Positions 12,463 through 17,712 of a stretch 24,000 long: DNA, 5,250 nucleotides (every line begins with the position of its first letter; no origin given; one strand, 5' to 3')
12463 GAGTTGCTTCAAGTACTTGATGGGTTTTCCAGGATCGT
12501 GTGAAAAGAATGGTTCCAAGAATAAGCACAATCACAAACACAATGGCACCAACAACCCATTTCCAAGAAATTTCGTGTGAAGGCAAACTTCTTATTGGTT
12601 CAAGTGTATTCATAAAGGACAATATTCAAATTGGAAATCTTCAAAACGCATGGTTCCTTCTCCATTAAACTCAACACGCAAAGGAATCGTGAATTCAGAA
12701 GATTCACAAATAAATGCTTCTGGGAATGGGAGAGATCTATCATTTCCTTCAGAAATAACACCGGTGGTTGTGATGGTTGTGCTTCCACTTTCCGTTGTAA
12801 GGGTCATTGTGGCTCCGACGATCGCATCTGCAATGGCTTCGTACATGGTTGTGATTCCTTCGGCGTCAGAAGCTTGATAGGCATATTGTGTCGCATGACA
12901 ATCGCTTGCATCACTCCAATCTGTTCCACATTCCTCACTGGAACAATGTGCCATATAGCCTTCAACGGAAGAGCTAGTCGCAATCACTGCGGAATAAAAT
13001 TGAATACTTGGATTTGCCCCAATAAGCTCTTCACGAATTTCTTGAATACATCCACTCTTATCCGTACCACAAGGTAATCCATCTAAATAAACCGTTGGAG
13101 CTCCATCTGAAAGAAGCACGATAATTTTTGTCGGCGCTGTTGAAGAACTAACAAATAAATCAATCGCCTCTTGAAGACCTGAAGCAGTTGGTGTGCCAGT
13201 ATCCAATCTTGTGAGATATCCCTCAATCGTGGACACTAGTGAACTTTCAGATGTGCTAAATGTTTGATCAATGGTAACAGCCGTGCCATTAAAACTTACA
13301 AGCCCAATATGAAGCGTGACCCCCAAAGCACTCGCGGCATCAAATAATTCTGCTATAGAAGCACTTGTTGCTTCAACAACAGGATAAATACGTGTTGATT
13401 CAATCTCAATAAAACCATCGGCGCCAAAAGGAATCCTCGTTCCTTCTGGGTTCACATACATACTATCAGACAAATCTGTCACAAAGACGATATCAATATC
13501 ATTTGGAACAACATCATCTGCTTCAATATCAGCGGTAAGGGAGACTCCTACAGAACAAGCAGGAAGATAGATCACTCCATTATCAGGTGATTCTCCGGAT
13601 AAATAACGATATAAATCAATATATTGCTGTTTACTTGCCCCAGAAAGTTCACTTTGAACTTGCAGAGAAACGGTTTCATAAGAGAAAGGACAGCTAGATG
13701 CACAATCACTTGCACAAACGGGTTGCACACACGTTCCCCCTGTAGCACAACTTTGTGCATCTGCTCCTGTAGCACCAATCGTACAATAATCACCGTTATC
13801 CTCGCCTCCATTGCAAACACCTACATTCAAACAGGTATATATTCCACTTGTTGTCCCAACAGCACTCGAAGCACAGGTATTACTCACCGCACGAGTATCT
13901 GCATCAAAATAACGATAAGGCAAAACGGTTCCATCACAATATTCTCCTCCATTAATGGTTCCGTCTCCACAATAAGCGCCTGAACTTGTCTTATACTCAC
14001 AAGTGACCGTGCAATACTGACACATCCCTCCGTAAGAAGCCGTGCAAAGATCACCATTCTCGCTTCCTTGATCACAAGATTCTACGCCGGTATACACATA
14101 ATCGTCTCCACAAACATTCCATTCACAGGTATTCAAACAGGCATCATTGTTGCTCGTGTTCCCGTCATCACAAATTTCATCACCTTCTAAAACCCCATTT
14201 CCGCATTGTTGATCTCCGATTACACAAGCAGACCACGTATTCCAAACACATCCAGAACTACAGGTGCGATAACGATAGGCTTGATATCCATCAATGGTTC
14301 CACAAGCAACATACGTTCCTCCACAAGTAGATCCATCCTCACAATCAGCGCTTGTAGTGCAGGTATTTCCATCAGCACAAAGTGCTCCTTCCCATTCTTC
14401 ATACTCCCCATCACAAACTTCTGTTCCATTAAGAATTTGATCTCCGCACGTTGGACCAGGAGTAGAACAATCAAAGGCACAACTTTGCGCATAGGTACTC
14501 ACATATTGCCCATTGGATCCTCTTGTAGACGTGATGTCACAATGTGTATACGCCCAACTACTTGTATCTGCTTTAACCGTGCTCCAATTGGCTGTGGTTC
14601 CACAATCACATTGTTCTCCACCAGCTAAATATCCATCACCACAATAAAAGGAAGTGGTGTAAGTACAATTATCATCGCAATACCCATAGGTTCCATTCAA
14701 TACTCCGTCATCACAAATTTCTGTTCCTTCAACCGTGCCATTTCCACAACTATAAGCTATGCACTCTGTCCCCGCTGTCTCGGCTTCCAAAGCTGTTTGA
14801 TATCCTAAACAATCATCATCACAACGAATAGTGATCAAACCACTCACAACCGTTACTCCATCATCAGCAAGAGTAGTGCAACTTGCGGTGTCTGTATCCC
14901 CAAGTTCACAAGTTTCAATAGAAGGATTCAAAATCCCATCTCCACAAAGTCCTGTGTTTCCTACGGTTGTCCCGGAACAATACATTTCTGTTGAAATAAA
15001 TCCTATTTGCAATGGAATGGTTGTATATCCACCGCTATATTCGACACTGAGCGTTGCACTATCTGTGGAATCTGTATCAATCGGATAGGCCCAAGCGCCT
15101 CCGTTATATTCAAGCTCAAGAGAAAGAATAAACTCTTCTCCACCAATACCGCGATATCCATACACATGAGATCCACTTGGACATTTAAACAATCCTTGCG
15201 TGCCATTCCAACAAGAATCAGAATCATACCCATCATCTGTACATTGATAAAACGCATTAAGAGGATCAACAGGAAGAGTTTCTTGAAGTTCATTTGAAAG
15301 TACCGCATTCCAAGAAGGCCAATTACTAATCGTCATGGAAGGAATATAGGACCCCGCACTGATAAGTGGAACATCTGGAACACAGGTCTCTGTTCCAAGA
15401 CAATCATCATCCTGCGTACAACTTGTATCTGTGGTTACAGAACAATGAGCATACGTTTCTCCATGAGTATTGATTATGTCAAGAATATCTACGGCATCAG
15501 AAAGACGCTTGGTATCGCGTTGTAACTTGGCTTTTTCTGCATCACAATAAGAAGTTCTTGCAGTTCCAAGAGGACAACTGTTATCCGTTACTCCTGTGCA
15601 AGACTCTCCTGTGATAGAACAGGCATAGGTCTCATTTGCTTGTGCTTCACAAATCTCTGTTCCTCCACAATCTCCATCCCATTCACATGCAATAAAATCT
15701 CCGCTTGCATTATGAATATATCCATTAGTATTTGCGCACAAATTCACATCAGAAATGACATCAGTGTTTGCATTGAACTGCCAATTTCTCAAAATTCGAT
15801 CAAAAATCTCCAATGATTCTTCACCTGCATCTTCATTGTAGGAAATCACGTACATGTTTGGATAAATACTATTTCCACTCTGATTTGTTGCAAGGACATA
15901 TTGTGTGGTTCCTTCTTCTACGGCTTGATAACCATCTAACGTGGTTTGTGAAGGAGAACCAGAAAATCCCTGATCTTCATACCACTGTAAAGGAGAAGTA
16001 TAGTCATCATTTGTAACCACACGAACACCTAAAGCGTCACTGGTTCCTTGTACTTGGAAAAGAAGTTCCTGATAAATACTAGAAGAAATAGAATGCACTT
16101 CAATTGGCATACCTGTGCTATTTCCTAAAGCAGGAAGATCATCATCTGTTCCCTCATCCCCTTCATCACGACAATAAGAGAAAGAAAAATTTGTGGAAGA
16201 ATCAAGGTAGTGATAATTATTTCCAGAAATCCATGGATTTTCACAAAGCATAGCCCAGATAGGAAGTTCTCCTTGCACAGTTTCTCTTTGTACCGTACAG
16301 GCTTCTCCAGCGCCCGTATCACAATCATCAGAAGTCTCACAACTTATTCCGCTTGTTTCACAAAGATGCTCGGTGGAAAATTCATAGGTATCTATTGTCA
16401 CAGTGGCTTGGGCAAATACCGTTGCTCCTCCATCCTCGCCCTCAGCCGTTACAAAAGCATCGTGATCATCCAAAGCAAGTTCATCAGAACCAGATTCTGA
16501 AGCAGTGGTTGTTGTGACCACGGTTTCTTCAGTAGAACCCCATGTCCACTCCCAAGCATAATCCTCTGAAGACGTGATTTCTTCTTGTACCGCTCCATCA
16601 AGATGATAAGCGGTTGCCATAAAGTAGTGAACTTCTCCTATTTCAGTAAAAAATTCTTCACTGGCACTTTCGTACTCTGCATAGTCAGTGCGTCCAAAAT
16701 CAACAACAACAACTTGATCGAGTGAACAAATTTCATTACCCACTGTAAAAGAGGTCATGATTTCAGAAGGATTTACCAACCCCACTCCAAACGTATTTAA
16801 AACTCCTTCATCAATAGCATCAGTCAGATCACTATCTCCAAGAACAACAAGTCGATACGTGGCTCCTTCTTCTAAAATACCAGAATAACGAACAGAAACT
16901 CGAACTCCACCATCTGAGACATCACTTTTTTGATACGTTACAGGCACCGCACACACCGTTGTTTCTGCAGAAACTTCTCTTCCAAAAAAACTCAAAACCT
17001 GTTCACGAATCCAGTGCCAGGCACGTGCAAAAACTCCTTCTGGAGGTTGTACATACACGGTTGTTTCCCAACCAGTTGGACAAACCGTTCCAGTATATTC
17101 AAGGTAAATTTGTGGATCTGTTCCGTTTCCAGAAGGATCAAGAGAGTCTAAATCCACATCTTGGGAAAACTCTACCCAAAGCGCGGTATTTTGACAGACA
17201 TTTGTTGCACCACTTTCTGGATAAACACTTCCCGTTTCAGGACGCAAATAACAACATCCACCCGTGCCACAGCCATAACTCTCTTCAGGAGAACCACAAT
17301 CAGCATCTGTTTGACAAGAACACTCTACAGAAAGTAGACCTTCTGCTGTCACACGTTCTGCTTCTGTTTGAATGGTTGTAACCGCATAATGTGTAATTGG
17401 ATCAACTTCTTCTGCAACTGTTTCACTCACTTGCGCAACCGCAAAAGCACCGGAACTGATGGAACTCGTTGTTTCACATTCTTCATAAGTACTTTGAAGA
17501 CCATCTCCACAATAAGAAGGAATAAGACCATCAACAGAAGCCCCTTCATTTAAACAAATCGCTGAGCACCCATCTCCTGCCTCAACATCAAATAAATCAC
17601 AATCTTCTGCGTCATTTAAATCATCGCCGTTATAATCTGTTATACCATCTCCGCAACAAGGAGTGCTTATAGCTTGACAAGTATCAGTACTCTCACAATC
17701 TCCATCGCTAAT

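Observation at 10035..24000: Contiguous, terminator-free surface-protein block: Ig-like protein, 3400-aa pilin-anchored protein and three TSP3-repeat membrane proteins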

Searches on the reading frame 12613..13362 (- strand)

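Call 47: search_protein_families(library=pfam, proteins=[window:12613-13362:-], max_evalue=0.01)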
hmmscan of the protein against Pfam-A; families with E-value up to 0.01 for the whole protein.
window:12613-13362:- (250 aa): 2 families
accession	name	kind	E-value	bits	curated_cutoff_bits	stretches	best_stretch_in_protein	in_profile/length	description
PF00092.34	VWA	-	5.9e-06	27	23.8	1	16-91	37-117/174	von Willebrand factor type A domain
PF13519.12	VWA_2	-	2.3e-05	25.4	27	1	18-87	39-106/107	von Willebrand factor type A domain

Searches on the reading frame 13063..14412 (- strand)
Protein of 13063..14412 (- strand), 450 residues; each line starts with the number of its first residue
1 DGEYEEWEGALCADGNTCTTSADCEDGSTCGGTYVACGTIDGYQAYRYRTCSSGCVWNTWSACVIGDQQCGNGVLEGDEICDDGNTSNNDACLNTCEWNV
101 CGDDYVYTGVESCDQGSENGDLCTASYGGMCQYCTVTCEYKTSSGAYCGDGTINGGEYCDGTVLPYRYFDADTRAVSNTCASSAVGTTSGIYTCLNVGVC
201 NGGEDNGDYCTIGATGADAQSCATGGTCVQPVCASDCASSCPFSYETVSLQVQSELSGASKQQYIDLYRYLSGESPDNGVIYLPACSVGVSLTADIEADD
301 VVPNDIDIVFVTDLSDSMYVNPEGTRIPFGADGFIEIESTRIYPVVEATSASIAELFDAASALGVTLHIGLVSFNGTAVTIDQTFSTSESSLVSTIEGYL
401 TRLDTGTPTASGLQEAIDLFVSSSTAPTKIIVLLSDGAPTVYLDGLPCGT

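Call 47: search_protein_families(library=pfam, proteins=[window:13063-14412:-], max_evalue=0.01)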
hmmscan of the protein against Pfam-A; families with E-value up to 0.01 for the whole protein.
window:13063-14412:- (450 aa): 4 families
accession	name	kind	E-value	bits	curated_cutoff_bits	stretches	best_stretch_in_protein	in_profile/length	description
PF00092.34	VWA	-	1e-06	29.6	23.8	1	307-440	1-116/174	von Willebrand factor type A domain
PF13519.12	VWA_2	-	4.9e-06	27.6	27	1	308-437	1-106/107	von Willebrand factor type A domain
PF13948.11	DUF4215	-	2.3e-05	25.1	27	1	51-96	4-46/47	Domain of unknown function (DUF4215)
PF23844.1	NCTSP_N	-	0.00018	21.2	27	1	256-339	97-178/191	Non-contractile tail sheath N-terminal domain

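Call 56: search_protein_families(library=phrogs, proteins=[window:13063-14412:-], max_evalue=0.01)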
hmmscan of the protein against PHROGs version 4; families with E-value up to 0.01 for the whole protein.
window:13063-14412:- (450 aa): 0 families

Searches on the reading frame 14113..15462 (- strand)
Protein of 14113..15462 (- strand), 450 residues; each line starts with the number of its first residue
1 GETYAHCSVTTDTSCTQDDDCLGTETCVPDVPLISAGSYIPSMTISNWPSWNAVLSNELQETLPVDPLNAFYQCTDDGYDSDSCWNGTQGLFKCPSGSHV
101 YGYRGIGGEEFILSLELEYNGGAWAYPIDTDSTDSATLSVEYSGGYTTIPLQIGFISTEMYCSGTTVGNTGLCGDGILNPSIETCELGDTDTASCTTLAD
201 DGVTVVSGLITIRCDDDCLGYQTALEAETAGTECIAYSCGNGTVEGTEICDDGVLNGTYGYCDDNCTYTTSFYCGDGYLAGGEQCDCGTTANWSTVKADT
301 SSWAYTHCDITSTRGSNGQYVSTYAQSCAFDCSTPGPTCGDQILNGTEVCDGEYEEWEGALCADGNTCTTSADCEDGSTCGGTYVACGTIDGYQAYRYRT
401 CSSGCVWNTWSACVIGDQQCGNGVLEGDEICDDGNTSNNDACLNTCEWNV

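Call 47: search_protein_families(library=pfam, proteins=[window:14113-15462:-], max_evalue=0.01)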
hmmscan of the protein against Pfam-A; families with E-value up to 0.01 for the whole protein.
window:14113-15462:- (450 aa): 1 family
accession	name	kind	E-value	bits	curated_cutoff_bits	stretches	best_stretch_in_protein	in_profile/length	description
PF13948.11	DUF4215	-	4.2e-07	30.6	27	1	401-446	4-46/47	Domain of unknown function (DUF4215)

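Call 56: search_protein_families(library=phrogs, proteins=[window:14113-15462:-], max_evalue=0.01)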
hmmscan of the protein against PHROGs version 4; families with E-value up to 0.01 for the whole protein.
window:14113-15462:- (450 aa): 0 families

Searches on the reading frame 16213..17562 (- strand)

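Call 47: search_protein_families(library=pfam, proteins=[window:16213-17562:-], max_evalue=0.01)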
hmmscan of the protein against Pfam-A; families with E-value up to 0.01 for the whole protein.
window:16213-17562:- (450 aa): 1 family
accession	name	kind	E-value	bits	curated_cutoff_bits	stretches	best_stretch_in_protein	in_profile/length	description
PF13205.12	Big_5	-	5.6e-05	24.2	23.6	0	108-143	5-40/105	Bacterial Ig-like domain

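Call 56: search_protein_families(library=phrogs, proteins=[window:16213-17562:-], max_evalue=0.01)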
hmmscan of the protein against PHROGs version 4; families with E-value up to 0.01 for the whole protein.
window:16213-17562:- (450 aa): 0 families
